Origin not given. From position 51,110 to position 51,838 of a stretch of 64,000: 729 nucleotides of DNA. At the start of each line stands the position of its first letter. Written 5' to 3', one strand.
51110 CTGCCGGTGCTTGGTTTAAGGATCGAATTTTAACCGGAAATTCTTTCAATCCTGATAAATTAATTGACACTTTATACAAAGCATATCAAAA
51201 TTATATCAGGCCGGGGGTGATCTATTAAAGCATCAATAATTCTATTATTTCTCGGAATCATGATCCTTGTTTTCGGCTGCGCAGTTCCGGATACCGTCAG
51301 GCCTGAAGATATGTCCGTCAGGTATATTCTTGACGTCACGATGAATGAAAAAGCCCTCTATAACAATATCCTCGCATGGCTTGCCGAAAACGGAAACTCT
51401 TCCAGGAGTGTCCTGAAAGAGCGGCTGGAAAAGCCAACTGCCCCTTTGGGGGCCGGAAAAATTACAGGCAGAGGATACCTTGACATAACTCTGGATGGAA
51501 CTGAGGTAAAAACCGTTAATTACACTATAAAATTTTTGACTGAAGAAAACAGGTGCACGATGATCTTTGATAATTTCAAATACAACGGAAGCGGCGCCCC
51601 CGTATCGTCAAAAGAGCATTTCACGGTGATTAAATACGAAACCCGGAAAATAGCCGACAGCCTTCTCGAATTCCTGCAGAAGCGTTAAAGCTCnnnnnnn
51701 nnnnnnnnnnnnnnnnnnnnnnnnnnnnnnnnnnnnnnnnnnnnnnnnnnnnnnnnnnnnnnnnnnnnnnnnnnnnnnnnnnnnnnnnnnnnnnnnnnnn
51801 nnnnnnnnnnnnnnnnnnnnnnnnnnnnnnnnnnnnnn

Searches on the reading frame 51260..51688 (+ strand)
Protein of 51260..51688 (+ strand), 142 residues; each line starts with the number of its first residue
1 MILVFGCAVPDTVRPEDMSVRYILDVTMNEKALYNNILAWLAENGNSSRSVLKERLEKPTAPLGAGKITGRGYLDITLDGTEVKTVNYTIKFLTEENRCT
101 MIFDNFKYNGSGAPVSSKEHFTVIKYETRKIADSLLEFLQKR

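Call 23: search_protein_families(library=pfam, proteins=[window:51260-51688:+], max_evalue=0.001)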
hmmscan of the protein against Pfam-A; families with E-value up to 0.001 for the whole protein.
window:51260-51688:+ (142 aa): 1 family
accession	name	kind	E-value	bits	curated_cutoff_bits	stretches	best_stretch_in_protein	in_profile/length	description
PF14730.11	DUF4468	-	4.8e-05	24.1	22.6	1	28-109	10-91/92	Domain of unknown function (DUF4468) with TBP-like fold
